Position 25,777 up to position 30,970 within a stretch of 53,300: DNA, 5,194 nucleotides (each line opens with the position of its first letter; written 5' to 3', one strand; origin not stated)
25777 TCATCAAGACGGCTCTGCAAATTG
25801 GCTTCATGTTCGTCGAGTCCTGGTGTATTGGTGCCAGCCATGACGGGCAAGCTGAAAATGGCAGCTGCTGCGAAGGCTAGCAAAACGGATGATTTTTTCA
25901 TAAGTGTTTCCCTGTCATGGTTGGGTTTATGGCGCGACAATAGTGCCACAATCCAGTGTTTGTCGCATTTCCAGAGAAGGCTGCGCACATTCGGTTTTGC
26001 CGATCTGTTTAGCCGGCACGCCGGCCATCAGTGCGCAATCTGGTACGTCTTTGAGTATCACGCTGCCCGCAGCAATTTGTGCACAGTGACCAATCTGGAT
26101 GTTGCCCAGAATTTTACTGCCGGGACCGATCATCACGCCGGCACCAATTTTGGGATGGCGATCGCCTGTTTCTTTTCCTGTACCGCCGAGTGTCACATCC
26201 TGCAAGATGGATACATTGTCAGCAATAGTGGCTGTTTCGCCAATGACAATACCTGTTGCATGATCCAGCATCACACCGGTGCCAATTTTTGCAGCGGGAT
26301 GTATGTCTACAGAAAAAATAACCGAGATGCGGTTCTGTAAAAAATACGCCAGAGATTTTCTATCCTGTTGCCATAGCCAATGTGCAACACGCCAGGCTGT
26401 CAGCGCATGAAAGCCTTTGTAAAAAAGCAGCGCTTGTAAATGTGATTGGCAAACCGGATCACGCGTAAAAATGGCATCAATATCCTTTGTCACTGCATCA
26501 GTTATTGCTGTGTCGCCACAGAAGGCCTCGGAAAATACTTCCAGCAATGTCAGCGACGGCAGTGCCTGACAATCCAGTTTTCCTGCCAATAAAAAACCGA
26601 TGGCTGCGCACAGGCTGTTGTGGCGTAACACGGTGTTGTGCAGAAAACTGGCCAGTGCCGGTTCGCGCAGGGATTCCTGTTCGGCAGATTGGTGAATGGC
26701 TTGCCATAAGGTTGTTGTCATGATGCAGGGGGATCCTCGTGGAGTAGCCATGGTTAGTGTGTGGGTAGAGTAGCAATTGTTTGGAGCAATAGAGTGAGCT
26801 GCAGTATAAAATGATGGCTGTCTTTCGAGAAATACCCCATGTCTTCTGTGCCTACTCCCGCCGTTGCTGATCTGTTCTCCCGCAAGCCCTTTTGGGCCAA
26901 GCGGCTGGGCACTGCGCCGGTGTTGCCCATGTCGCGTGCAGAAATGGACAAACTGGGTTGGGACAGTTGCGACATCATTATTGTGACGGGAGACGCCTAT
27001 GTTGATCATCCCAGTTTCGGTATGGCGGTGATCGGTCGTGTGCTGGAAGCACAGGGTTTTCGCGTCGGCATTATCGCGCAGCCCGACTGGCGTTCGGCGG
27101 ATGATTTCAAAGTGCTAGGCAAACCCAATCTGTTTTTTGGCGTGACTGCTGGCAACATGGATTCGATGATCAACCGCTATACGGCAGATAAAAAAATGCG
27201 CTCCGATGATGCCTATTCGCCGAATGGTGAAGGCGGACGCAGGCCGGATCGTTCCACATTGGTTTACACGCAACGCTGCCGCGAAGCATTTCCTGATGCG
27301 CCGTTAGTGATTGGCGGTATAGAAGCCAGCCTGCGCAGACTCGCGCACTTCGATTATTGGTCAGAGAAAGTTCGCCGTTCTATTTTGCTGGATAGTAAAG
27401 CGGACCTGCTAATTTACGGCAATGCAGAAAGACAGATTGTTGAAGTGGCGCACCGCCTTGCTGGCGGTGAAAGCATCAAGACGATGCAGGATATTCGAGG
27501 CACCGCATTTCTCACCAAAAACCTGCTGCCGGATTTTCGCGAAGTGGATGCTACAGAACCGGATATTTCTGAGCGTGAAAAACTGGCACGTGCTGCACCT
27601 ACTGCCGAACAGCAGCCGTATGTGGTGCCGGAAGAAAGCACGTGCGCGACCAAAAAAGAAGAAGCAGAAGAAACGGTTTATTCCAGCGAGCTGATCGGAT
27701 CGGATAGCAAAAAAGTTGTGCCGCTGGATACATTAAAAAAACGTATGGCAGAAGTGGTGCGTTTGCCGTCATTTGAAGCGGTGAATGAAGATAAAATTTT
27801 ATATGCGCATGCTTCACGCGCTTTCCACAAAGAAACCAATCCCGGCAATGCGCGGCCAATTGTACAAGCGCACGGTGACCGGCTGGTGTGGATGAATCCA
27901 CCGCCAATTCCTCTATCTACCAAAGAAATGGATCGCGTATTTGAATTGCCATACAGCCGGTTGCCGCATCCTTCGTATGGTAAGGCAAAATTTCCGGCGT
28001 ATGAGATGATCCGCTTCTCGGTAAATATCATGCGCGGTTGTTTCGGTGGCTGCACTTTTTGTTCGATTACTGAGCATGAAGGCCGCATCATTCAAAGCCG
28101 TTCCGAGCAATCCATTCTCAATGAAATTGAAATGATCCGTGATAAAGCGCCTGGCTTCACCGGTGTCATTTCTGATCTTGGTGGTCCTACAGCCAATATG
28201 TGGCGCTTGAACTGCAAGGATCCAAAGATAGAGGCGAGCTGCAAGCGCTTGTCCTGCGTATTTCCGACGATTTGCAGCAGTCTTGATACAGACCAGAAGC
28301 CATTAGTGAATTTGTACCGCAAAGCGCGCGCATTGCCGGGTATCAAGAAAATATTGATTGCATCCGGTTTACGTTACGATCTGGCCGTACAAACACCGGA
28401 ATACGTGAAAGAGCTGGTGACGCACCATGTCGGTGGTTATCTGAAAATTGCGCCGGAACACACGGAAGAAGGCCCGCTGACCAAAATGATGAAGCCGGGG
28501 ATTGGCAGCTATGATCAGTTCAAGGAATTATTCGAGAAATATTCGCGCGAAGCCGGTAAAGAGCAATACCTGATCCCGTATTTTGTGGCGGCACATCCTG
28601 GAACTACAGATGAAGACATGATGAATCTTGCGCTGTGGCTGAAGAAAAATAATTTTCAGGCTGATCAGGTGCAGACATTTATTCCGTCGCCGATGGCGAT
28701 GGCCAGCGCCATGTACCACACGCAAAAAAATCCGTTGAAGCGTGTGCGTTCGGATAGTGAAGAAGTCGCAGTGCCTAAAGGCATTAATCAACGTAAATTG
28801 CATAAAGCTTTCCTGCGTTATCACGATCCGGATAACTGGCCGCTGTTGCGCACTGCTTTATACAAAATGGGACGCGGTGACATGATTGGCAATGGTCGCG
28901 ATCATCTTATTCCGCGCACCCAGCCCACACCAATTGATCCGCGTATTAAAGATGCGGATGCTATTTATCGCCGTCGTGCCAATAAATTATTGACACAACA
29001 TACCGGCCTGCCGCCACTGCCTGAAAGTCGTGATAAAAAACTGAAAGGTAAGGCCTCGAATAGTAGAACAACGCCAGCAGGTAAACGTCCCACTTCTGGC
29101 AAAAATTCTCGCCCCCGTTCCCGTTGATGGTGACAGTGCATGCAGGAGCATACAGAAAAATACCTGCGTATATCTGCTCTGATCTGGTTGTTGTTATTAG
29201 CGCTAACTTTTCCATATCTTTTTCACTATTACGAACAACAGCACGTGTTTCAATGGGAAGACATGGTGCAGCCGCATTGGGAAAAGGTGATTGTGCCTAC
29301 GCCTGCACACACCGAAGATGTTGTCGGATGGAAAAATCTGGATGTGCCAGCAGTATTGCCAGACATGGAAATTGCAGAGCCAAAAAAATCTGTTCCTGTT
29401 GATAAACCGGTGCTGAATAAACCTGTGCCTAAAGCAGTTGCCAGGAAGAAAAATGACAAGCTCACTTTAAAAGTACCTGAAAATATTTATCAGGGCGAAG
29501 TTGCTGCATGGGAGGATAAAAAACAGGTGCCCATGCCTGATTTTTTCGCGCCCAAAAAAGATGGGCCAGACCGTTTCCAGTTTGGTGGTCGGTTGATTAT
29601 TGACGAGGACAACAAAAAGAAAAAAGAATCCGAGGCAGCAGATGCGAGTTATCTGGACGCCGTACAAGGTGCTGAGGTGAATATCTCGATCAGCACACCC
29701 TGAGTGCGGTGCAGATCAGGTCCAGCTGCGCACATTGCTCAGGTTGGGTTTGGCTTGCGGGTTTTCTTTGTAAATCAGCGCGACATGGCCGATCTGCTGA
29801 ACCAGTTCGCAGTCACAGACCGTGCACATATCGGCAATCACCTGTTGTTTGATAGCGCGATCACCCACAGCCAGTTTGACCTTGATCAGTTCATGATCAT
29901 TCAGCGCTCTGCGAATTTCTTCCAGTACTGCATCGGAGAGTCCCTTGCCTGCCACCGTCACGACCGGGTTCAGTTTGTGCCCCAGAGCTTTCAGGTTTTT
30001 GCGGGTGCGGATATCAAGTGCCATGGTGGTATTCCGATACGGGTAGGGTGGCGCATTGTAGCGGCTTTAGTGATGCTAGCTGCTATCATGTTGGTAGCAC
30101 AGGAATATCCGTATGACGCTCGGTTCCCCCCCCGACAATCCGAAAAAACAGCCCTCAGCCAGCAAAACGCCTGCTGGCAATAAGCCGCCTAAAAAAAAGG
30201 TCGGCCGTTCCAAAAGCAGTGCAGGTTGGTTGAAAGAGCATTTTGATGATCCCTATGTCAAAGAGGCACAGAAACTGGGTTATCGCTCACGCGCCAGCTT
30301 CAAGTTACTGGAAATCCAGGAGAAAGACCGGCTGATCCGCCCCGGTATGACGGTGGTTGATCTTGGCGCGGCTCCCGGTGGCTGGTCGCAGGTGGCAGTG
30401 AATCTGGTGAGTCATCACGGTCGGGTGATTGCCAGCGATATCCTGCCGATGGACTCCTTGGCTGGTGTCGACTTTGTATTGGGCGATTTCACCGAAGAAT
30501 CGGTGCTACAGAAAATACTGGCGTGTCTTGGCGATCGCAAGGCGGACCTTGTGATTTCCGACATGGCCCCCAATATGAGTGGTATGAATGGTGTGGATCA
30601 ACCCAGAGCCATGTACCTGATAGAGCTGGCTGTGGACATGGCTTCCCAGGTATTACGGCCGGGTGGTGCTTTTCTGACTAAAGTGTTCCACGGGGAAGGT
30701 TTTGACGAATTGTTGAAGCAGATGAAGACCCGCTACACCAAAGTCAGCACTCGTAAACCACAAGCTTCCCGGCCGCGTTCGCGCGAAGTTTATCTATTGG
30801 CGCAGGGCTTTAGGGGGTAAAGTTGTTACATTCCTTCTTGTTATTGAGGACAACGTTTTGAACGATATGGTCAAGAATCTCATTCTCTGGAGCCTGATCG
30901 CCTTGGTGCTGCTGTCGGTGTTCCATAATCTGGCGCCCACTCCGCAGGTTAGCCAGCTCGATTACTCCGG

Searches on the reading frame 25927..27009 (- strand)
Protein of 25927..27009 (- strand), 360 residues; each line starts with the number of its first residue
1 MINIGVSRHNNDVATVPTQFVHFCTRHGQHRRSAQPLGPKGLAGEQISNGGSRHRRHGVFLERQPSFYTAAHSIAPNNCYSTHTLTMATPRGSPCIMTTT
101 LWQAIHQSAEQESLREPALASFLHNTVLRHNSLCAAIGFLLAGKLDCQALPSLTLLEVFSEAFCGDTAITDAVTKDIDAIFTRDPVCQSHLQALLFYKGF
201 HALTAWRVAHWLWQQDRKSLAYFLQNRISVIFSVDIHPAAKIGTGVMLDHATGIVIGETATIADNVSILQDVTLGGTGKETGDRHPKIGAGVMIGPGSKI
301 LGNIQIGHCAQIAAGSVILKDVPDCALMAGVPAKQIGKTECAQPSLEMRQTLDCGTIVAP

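Call 55: search_protein_families(library=pfam, proteins=[window:25927-27009:-], max_evalue=0.00001)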
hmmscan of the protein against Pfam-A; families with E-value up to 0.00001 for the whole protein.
window:25927-27009:- (360 aa): 2 families
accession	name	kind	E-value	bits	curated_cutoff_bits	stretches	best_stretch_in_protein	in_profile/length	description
PF06426.19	SATase_N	-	8.4e-31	106.8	21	1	101-205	1-105/105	Serine acetyltransferase, N-terminal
PF00132.30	Hexapep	-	3.7e-12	45.8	27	1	285-319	1-35/36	Bacterial transferase hexapeptide (six repeats)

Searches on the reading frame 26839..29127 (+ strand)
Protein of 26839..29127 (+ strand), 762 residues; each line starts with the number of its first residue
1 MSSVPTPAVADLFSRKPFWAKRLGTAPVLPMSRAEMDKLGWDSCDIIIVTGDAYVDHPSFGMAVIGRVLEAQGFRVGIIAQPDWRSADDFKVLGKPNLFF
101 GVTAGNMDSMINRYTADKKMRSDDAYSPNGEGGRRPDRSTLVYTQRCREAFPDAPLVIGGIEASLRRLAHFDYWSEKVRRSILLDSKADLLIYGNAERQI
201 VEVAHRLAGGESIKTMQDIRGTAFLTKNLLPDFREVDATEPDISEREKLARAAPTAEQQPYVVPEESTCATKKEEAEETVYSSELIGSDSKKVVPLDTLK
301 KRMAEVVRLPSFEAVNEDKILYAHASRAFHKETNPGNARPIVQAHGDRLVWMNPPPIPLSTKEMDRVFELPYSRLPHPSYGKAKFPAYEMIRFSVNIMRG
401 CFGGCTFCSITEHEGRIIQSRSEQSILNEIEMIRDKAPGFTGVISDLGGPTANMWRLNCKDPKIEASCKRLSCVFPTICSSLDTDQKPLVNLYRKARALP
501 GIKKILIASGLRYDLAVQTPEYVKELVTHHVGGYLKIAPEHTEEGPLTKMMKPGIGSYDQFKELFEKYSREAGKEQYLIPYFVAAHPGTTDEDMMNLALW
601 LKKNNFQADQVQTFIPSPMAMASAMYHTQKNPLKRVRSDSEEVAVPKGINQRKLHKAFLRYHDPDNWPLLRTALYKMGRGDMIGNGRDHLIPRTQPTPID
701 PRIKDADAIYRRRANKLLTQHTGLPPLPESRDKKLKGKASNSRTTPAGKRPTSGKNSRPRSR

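Call 16: search_protein_families(library=ncbifam, proteins=[window:26839-29127:+], max_evalue=0.00001)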
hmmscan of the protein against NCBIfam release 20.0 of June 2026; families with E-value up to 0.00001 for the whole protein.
window:26839-29127:+ (762 aa): 4 families
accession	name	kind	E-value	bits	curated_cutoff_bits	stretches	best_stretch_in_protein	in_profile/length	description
TIGR03904.1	SAM_YgiQ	equivalog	3.6e-261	867.6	462.35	1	29-659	2-557/558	YgiQ family radical SAM protein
TIGR00089.1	TIGR00089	subfamily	3e-10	39.5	251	1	389-435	137-182/429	MiaB/RimO family radical SAM methylthiotransferase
TIGR01125.1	TIGR01125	equivalog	7.8e-08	31.8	356.95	0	529-654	242-365/432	30S ribosomal protein S12 methylthiotransferase RimO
TIGR04014.1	B12_SAM_MJ_0865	equivalog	2.3e-07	30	360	1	396-436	164-204/434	methyl-coenzyme M reductase glutamine C-methyltransferase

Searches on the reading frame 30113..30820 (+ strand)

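Call 55: search_protein_families(library=pfam, proteins=[window:30113-30820:+], max_evalue=0.00001)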
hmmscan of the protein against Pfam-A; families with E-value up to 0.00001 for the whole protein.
window:30113-30820:+ (235 aa): 1 family
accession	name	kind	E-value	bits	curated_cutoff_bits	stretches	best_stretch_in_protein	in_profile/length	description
PF01728.25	FtsJ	-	2.3e-58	197.6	24.1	1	57-233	1-181/181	FtsJ-like methyltransferase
